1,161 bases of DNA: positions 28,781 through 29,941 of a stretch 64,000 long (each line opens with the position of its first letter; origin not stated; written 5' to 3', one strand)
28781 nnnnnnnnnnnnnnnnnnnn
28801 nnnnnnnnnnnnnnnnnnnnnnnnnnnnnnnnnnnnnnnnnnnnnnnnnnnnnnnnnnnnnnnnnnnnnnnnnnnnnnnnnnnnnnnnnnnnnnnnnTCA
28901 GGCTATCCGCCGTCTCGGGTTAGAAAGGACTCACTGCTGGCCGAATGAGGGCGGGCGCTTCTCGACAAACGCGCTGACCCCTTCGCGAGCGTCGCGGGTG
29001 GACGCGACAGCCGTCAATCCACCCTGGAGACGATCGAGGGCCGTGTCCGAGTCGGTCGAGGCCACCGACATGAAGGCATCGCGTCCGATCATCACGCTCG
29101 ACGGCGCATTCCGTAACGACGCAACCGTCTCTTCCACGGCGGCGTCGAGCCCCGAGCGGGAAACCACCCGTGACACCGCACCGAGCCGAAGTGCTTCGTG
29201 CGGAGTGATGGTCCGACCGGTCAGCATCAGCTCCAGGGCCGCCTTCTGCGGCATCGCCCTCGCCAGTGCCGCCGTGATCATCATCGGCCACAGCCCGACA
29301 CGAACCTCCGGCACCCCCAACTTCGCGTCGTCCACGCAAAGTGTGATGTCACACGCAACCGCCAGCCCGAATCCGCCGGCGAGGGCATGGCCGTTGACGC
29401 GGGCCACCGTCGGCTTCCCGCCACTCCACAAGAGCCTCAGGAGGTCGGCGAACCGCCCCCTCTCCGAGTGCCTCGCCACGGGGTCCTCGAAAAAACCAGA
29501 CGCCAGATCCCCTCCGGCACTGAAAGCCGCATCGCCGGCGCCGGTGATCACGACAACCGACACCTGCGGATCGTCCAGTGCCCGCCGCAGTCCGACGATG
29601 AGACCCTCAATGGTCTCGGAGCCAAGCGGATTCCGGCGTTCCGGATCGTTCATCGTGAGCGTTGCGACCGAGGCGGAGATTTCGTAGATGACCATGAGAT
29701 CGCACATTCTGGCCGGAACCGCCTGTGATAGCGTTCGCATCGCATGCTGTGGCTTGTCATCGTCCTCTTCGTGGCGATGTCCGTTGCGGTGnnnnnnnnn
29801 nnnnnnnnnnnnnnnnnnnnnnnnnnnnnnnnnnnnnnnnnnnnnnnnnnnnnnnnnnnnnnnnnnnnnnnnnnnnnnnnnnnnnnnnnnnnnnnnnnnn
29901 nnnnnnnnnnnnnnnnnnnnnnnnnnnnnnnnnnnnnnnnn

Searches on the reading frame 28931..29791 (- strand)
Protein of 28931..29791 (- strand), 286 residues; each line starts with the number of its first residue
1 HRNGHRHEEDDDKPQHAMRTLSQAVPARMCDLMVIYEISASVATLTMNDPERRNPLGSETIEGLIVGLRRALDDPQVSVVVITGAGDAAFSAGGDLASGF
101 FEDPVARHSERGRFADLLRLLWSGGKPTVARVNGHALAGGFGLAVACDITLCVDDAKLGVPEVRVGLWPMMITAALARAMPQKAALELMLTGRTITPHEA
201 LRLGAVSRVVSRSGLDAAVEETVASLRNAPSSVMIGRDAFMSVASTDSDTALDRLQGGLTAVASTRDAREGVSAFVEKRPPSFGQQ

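Call 47: search_protein_families(library=pfam, proteins=[window:28931-29791:-], max_evalue=0.0001)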
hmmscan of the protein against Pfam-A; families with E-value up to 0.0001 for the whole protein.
window:28931-29791:- (286 aa): 2 families
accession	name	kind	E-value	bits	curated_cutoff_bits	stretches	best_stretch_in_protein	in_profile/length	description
PF00378.25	ECH_1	-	3e-53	181.2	27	1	37-286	1-251/251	Enoyl-CoA hydratase/isomerase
PF16113.10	ECH_2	-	2.2e-25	90.3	27.2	1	43-234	2-196/335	Enoyl-CoA hydratase/isomerase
